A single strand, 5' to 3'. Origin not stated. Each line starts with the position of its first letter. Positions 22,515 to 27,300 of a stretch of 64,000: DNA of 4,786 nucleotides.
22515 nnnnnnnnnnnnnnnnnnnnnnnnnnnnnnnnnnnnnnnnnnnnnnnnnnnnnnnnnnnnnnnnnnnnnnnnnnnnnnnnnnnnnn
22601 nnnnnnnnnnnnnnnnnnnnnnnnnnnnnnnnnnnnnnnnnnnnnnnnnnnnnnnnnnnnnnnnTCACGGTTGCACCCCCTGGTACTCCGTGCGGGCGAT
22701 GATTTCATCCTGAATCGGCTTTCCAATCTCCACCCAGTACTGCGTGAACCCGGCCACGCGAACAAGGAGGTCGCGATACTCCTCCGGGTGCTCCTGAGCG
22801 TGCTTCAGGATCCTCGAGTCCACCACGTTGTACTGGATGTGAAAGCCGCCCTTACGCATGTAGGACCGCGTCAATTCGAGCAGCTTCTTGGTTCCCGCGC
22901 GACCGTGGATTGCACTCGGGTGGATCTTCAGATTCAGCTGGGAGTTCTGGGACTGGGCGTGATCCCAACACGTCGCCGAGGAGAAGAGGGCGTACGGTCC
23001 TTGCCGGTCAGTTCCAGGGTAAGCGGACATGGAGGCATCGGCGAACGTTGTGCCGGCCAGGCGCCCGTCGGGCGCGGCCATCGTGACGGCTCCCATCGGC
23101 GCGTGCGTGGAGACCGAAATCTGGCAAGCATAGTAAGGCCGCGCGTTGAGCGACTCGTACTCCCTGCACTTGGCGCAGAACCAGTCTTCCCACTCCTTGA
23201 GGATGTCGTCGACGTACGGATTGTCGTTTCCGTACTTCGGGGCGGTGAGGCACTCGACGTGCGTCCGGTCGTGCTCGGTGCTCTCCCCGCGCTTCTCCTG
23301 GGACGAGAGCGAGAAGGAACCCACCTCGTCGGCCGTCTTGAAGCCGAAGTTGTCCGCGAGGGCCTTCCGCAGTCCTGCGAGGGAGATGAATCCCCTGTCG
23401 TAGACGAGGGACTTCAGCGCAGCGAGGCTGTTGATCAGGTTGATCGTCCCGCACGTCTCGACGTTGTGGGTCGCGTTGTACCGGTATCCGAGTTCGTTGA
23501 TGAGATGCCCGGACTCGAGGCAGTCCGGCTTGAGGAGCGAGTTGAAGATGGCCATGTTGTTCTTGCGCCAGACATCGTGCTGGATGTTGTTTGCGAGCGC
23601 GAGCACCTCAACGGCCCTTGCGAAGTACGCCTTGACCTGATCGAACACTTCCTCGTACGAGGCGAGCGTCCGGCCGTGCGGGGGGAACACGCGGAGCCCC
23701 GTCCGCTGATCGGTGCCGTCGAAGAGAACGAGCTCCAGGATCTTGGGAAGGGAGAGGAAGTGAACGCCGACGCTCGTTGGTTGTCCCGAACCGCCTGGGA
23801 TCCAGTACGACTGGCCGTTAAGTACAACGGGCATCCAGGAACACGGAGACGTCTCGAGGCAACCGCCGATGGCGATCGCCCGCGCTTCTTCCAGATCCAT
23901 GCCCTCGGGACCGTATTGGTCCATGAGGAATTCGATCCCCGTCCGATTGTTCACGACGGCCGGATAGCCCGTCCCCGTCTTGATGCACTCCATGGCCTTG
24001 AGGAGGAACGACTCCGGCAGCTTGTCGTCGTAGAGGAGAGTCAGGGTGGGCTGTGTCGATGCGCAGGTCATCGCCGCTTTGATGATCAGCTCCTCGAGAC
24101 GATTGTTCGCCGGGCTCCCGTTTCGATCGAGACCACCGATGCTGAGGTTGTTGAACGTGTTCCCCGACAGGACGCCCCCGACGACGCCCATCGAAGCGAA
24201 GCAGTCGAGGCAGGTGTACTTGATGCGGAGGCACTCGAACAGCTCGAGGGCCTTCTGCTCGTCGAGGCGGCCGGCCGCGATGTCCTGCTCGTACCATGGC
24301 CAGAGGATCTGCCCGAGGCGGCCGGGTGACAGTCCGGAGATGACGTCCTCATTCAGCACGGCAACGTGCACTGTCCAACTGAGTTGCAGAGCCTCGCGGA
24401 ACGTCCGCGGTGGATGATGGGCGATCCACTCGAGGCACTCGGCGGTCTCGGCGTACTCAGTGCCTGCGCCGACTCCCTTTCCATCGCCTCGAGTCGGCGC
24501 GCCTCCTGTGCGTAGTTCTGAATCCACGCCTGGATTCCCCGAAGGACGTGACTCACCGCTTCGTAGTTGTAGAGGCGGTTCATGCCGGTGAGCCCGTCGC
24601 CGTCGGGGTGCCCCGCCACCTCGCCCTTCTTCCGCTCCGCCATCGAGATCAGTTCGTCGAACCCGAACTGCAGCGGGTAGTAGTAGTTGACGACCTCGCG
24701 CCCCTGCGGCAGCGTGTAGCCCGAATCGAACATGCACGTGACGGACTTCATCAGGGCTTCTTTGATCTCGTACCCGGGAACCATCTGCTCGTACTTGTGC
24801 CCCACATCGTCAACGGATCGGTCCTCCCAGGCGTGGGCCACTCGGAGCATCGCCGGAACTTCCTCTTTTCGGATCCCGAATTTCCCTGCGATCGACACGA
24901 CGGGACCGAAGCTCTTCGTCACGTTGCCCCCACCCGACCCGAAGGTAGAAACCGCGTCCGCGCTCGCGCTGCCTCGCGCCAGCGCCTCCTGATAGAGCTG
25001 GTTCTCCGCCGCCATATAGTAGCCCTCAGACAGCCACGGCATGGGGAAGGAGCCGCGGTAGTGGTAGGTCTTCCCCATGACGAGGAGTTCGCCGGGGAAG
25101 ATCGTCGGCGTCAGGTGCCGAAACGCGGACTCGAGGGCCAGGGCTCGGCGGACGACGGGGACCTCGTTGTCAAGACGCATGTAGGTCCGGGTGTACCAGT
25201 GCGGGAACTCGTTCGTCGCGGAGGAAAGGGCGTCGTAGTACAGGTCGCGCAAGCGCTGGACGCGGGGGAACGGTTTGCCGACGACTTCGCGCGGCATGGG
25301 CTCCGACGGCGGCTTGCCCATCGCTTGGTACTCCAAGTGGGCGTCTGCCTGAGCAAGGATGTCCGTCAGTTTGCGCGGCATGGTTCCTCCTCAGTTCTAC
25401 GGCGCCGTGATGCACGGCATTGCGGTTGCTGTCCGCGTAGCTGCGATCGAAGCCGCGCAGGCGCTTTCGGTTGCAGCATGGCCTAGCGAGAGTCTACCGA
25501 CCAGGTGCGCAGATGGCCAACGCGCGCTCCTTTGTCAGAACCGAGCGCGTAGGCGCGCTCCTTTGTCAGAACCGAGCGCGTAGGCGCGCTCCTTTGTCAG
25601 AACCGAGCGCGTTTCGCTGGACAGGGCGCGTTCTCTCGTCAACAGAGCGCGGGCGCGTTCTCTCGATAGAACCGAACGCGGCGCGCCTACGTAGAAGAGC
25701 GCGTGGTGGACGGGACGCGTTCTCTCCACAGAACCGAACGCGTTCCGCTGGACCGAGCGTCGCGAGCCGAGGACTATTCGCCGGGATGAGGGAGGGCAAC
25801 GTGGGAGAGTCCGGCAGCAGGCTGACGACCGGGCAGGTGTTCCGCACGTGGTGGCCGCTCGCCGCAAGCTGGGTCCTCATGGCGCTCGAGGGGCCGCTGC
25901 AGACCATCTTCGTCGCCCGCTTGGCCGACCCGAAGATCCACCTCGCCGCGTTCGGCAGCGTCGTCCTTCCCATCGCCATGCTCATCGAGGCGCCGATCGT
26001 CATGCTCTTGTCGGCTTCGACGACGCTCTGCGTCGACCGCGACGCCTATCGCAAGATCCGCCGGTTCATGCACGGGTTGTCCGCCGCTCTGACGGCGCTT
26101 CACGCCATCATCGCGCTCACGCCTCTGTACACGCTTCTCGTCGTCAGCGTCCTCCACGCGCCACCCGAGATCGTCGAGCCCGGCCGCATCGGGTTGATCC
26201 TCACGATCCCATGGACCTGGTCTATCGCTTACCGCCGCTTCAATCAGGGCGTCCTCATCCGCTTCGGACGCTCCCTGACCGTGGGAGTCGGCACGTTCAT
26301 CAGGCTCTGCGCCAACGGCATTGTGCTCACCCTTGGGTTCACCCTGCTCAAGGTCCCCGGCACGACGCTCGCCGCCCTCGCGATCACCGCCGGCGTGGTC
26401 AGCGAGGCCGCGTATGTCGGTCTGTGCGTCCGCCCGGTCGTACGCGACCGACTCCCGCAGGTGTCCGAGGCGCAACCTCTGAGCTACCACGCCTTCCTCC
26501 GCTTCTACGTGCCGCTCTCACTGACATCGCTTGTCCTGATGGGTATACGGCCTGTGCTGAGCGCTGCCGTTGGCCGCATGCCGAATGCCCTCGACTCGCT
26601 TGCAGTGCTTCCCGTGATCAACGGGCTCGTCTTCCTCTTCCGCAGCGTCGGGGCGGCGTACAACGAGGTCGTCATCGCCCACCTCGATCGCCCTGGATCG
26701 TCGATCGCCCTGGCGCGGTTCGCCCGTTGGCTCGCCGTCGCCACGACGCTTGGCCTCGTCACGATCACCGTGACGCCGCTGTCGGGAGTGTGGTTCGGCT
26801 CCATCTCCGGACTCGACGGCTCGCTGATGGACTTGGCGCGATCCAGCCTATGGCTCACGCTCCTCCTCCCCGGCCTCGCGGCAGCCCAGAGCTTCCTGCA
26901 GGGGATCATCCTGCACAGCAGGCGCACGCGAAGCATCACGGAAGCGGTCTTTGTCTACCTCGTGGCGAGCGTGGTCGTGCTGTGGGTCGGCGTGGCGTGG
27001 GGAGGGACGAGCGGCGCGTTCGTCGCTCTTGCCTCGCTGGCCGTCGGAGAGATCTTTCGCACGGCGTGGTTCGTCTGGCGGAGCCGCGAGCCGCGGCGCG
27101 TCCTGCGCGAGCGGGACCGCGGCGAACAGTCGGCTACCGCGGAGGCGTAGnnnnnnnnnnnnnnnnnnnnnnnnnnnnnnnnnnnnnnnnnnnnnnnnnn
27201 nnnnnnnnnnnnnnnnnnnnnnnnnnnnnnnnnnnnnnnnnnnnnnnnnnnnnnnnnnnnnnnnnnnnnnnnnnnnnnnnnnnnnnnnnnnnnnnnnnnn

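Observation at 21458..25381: Three-gene hpdB-hpdC-hpdA-like glycyl-radical operon with an unannotated Cys-rich small subunit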

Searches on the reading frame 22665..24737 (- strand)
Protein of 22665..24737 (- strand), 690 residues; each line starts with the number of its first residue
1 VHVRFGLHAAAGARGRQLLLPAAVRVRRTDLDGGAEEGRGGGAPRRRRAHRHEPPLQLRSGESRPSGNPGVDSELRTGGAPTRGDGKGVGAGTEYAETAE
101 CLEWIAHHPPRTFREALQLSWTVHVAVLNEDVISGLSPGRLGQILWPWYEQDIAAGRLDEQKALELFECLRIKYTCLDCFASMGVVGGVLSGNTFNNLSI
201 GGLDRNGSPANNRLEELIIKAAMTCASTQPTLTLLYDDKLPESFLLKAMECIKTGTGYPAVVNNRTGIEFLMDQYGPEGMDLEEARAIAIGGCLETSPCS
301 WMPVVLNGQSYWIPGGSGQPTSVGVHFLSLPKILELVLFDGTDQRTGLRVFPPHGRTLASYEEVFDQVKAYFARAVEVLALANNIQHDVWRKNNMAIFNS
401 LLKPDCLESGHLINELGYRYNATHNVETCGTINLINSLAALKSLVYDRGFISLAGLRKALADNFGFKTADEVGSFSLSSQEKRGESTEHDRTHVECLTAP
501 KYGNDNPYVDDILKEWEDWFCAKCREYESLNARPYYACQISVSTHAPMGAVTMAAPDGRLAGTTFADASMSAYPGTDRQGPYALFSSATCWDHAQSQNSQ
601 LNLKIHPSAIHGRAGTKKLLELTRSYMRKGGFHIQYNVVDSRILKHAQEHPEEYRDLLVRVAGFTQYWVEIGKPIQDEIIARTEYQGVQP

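Call 4: search_protein_families(library=pfam, proteins=[window:22665-24737:-], max_evalue=0.01)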
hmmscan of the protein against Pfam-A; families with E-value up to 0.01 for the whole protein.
window:22665-24737:- (690 aa): 3 families
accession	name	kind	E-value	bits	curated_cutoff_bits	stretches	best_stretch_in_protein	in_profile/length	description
PF02901.20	PFL-like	-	5.6e-102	342.9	24.3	1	94-549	235-647/647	Pyruvate formate lyase-like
PF01228.26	Gly_radical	-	3.6e-25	89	22.2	1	569-669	4-106/106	Glycine radical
PF11230.13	YjjI-like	-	0.0021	16.9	23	1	208-276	142-210/485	Glycyl radical enzyme YjjI-like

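Call 5: search_protein_families(library=ncbifam, proteins=[window:22665-24737:-], max_evalue=0.01)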
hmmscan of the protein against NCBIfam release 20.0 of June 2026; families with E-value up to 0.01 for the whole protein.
window:22665-24737:- (690 aa): 13 families
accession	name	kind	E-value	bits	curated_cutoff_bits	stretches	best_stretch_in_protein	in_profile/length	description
NF033715.1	glycyl_HPDL_Lrg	equivalog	0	1046.5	1150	1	93-686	307-900/901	4-hydroxyphenylacetate decarboxylase large subunit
NF033718.1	indole_decarb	equivalog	7.6e-164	547.1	1100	1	93-686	291-867/868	indoleacetate decarboxylase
TIGR01774.1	PFL2-3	subfamily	4e-105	352.8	678.2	1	97-685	237-784/786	formate C-acetyltransferase/glycerol dehydratase family glycyl radical enzyme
NF043068.1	glycl_HYPD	equivalog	2e-99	333.8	1100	1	94-685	232-782/784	trans-4-hydroxy-L-proline dehydratase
NF048011.1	SfplDhtHpsGDes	equivalog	4.3e-82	276.7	1000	1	94-686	263-820/821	(2S)-3-sulfopropanediol dehydratase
TIGR04394.1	choline_CutC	equivalog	2.4e-81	274.5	1050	1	94-684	237-785/789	choline trimethylamine-lyase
NF007437.0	PRK09983.1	equivalog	9.2e-79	265.4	1109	1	96-686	227-764/765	formate C-acetyltransferase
NF048009.1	SfplDhtHpfGKleb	equivalog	1.6e-73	248.1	1000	1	94-685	261-822/824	(2S)-3-sulfopropanediol dehydratase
TIGR01255.1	pyr_form_ly_1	equivalog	3e-21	75.6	994.2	2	500-684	549-740/744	formate C-acetyltransferase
NF038360.1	rad_fix_GrcA3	exception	6.1e-15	55.1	158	1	618-686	8-76/78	autonomous glycyl radical cofactor GrcA3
NF008341.1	PRK11127.1-1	equivalog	1.4e-10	41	145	1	626-686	18-78/80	autonomous glycyl radical cofactor GrcA2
TIGR04365.1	spare_glycyl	equivalog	5.9e-06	26.6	170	1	626-683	64-121/126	autonomous glycyl radical cofactor GrcA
TIGR04040.1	glycyl_YjjI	hypoth_equivalog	0.0042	15.6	498.3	1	206-276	151-222/497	YjjI family glycine radical enzyme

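Call 11: find_related_loci(query=window:22668-24461:-, collection=genome_contigs, flank=6000)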
Query seq(598 aa) (598 aa) in genome_contigs; peptide patterns used: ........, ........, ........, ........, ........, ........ (x = any residue, [..] = any of these).
71 stretches matched a pattern; 36 encode a relative of the query (tblastn E <= 1e-3); 35 distinct loci.
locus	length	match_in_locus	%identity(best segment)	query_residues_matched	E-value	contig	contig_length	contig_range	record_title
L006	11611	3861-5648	91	2-597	0e+0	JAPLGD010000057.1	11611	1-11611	MAG: Candidatus Bipolaricaulota bacterium isolate LacPavin_0920_SED3_MAG_66_54 LacPavin_0920_SED3_scaffold_303231, whole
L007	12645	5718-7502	89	2-596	0e+0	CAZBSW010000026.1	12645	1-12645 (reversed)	MAG TPA_asm: uncultured Thermotogae bacterium isolate SRP323688_co1_249 genome assembly, contig: NODE_7678_length_12645_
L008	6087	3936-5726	86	2-598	0e+0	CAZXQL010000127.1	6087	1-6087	MAG TPA_asm: uncultured Thermotogae bacterium isolate binchicken_co129_881 genome assembly, contig: NODE_44855_length_60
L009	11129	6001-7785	77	2-596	0e+0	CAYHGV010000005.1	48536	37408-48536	MAG TPA_asm: uncultured bacterium isolate ERP119294_co4_433 genome assembly, contig: NODE_519_length_48536_cov_7.623481,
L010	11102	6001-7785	76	2-596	0e+0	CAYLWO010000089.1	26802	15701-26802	MAG TPA_asm: uncultured Cytophagia bacterium isolate binchicken_co66_61 genome assembly, contig: NODE_2998_length_26802_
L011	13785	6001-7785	77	2-596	0e+0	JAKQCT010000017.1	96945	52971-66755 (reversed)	MAG: Acidobacteriota bacterium isolate USDE_maxbin.008 k141_757396, whole genome shotgun sequence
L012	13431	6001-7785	77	2-596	0e+0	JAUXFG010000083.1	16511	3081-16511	MAG: Candidatus Fermentibacteria bacterium isolate CSMAG_2897 CSMAG_2897_k117_4894084_length_16511_cov_10.9994, whole ge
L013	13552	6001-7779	76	2-594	0e+0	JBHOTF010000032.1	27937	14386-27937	Bacteroidota bacterium isolate SAG AM-312-L11 AM-312-L11_NODE_32, whole genome shotgun sequence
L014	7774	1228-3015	72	1-596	0e+0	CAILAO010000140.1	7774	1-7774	MAG: uncultured proteobacterium isolate LJ_bin-0460 genome assembly, contig: bin-0460:0140/1126, whole genome shotgun se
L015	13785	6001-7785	71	2-596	0e+0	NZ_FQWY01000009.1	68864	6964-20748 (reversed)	Thermosyntropha lipolytica DSM 11003, whole genome shotgun sequence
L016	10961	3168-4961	68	2-598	0e+0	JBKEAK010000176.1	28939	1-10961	MAG: Halodesulfovibrio sp. isolate VLC_100 k251_2575413, whole genome shotgun sequence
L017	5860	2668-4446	68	2-594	0e+0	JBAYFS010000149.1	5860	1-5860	MAG: Elusimicrobiaceae bacterium isolate SO_2016_GW1_107 scaffold26182_OW334_2016, whole genome shotgun sequence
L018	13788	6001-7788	67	2-596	0e+0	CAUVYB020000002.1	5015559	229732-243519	MAG: Oceanispirochaeta sp. isolate ad914ab2-c474-4686-8d91-9d01a62ebd63 genome assembly, contig: contig_2, whole genome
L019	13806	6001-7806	65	2-593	0e+0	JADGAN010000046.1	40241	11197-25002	MAG: Oligoflexia bacterium isolate nN3bin31 nN3_bin31_NODE_46_length_40241_cov_15.642319, whole genome shotgun sequence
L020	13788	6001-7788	65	2-596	0e+0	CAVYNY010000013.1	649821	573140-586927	MAG: uncultured delta proteobacterium isolate MFD05684.bin.2.75 genome assembly, contig: contig_37813, whole genome shot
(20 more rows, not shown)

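Call 26: search_protein_families(library=ncbifam, proteins=[L006:2937-5648:+, L006:5651-5917:+, L006:5905-6858:+], max_evalue=1e-30)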
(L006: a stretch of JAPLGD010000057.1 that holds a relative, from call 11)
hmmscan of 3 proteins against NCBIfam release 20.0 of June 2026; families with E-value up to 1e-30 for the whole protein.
L006:2937-5648:+ (904 aa): 8 families
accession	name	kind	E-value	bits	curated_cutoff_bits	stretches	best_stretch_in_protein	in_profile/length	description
NF033715.1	glycyl_HPDL_Lrg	equivalog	0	1505.6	1150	1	3-901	2-900/901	4-hydroxyphenylacetate decarboxylase large subunit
NF033718.1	indole_decarb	equivalog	1.2e-202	675.6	1100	1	31-901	24-867/868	indoleacetate decarboxylase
TIGR01774.1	PFL2-3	subfamily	5.1e-121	405.3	678.2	1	174-900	107-784/786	formate C-acetyltransferase/glycerol dehydratase family glycyl radical enzyme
NF043068.1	glycl_HYPD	equivalog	1.2e-107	361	1100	1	268-900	191-782/784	trans-4-hydroxy-L-proline dehydratase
NF048011.1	SfplDhtHpsGDes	equivalog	3.6e-94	316.6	1000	1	230-901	187-820/821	(2S)-3-sulfopropanediol dehydratase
TIGR04394.1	choline_CutC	equivalog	3.9e-93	313.4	1050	1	184-900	118-786/789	choline trimethylamine-lyase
NF007437.0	PRK09983.1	equivalog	1.5e-90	304.4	1109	1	184-900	118-763/765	formate C-acetyltransferase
NF048009.1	SfplDhtHpfGKleb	equivalog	1.4e-86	291.3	1000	1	167-900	125-822/824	(2S)-3-sulfopropanediol dehydratase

L006:5651-5917:+ (89 aa): 0 families

L006:5905-6858:+ (318 aa): 12 families
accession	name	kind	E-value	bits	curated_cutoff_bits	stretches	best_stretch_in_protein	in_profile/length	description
NF033717.2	HPDL_rSAM_activ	equivalog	7.7e-116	386.7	420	1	10-318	3-311/311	4-hydroxyphenylacetate decarboxylase activase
TIGR02494.1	PFLE_PFLC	subfamily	3e-93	312.3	174.35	1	13-306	1-292/293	glycyl-radical enzyme activating protein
NF033719.1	ind_deCO2_activ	equivalog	7e-90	301.4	425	1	11-312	1-302/302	indoleacetate decarboxylase activase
NF048010.1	SfplDhtActHpsHDes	equivalog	1.8e-80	269.9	430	1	9-298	4-293/298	(2S)-3-sulfopropanediol dehydratase activating enzyme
NF043069.1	T4HPD_activ_SAM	equivalog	1.2e-79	267.9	425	1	11-309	2-294/299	trans-4-hydroxy-L-proline dehydratase activase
TIGR04395.1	cutC_activ_rSAM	equivalog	7.9e-71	238.8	360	1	11-298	5-292/309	choline TMA-lyase-activating enzyme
NF048008.1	SfplDhtActHpfHKleb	equivalog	3.9e-65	220.2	500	1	13-313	2-306/308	(2S)-3-sulfopropanediol dehydratase activating enzyme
TIGR04003.1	rSAM_BssD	equivalog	7.1e-57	192.9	496.45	1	12-282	2-273/314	[benzylsuccinate synthase]-activating enzyme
NF007483.0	PRK10076.1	equivalog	2.3e-54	184.5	326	1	95-312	76-290/292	[formate-C-acetyltransferase]-activating enzyme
TIGR02493.1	PFLA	equivalog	5.2e-48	163.5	231.75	1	115-305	42-234/235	pyruvate formate-lyase-activating protein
NF008356.0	PRK11145.1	equivalog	6.8e-35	120.5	375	0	115-307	47-241/246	pyruvate formate lyase 1-activating protein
TIGR04041.1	activase_YjjW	hypoth_equivalog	1.3e-34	119.9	250.2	1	16-277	7-247/276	YjjW family glycine radical enzyme activase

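Call 58: search_protein_families(library=pfam, proteins=[L015:8161-9462:+, L020:8178-9506:+], max_evalue=0.0001)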
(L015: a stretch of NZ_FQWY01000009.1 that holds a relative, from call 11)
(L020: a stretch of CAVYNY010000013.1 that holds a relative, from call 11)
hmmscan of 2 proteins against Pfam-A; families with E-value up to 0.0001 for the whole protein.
L015:8161-9462:+ (433 aa): 1 family
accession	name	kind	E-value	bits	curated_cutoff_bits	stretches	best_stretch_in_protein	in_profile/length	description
PF07690.21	MFS_1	-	1.3e-33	116.8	33.4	1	18-379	2-346/347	Major Facilitator Superfamily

L020:8178-9506:+ (442 aa): 1 family
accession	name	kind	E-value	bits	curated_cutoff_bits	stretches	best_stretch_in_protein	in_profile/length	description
PF07690.21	MFS_1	-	3e-32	112.3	33.4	1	18-370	2-336/347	Major Facilitator Superfamily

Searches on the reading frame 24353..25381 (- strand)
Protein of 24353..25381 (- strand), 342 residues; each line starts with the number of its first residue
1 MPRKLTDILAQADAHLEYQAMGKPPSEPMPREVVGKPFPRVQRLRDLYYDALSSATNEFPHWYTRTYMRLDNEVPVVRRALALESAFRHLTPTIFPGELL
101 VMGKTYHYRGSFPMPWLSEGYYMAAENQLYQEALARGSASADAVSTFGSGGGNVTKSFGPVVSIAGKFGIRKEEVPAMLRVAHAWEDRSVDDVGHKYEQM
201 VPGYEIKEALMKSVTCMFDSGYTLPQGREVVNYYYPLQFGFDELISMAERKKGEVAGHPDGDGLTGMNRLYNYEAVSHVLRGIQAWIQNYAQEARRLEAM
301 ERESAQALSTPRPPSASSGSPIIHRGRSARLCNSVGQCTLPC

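Call 4: search_protein_families(library=pfam, proteins=[window:24353-25381:-], max_evalue=0.01)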
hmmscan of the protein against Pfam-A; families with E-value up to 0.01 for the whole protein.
window:24353-25381:- (342 aa): 1 family
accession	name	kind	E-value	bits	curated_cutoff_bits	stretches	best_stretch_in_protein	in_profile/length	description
PF02901.20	PFL-like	-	5.6e-16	58.7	24.3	1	40-303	4-229/647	Pyruvate formate lyase-like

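Call 5: search_protein_families(library=ncbifam, proteins=[window:24353-25381:-], max_evalue=0.01)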
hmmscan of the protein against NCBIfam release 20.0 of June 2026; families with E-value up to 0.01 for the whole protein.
window:24353-25381:- (342 aa): 4 families
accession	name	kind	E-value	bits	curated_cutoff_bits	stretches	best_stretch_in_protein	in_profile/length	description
NF033715.1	glycyl_HPDL_Lrg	equivalog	3.9e-132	441.9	1150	1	3-306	2-305/901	4-hydroxyphenylacetate decarboxylase large subunit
NF033718.1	indole_decarb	equivalog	7.3e-23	80.7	1100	1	28-304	21-288/868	indoleacetate decarboxylase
TIGR01774.1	PFL2-3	subfamily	2.8e-05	22.6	678.2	0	174-303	107-228/786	formate C-acetyltransferase/glycerol dehydratase family glycyl radical enzyme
NF048009.1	SfplDhtHpfGKleb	equivalog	0.00064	17.9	1000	0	167-304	125-256/824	(2S)-3-sulfopropanediol dehydratase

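Call 14: find_encoding_contigs(protein=window:24353-25381:-, flank=10000, max_places=10)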
Protein window:24353-25381:- (342 aa): no gene with exactly this product is on record in the collection.

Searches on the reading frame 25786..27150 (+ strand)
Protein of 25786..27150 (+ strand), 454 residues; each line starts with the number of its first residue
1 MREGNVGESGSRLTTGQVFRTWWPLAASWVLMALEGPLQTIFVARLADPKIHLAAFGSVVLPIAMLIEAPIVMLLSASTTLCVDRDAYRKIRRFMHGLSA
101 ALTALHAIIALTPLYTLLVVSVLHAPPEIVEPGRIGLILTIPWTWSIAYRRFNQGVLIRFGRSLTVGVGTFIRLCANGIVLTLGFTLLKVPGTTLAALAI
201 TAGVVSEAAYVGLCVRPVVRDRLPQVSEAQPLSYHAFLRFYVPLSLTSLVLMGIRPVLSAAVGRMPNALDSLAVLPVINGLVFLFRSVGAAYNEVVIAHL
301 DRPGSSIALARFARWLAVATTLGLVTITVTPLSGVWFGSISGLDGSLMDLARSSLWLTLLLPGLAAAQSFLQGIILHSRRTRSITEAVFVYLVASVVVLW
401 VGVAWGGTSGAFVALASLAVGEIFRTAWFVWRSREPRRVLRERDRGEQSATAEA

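Call 28: search_protein_families(library=pfam, proteins=[window:25786-27150:+], max_evalue=0.01)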
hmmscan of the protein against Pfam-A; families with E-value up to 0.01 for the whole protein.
window:25786-27150:+ (454 aa): 0 families

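Call 29: search_protein_families(library=ncbifam, proteins=[window:25786-27150:+], max_evalue=0.01)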
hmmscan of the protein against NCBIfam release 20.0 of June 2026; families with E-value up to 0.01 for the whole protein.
window:25786-27150:+ (454 aa): 0 families

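Call 59: search_protein_families(library=pfam, proteins=[window:25786-27150:+], max_evalue=10)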
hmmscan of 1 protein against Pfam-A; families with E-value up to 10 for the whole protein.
window:25786-27150:+ (454 aa): 0 families

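Call 60: search_solved_structures(query=window:25786-27150:+, max_evalue=1)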
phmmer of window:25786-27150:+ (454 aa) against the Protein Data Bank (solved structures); distinct sequences matched with E-value up to 1: 1.
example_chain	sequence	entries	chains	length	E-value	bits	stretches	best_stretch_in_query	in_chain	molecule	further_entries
2yxv_A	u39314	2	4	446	0.74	11.9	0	251-317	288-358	Blue copper oxidase cueO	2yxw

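Call 61: find_homologous_proteins(query=window:25786-27150:+, max_evalue=0.00001)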
Query window:25786-27150:+ (454 aa): 2568 proteins with E <= 0.00001 among 8000 candidates; the best 120 are listed.
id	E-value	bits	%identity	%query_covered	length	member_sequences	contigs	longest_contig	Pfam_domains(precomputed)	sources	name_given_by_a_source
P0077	7.1e-258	874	91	98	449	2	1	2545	-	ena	-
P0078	8.9e-253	857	89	99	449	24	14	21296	-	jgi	jgi:hypothetical protein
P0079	5.3e-252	854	89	98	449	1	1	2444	-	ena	-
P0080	9.6e-249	844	88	98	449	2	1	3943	-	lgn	-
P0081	1.3e-247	840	88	97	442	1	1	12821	-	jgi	jgi:hypothetical protein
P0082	1.3e-246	837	88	97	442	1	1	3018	-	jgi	jgi:hypothetical protein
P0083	8.3e-238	808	84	99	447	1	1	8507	-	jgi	jgi:hypothetical protein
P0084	6.7e-236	801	83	99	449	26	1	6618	-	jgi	-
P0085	3.6e-230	782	81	94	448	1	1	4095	-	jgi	jgi:hypothetical protein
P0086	7.9e-228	775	80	97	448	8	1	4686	-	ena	-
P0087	2.7e-224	763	78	97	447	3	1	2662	-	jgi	jgi:hypothetical protein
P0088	9.2e-222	755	79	99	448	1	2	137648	-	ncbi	-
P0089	3.9e-220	749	78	100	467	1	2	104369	-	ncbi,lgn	-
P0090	7.6e-218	742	77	95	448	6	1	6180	-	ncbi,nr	ncbi:MAG: hypothetical protein NTX23_02175 [Candidatus Bipolaricaulota bacterium]|nr:hypothetical pr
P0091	2.2e-217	740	77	95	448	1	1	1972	-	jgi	jgi:hypothetical protein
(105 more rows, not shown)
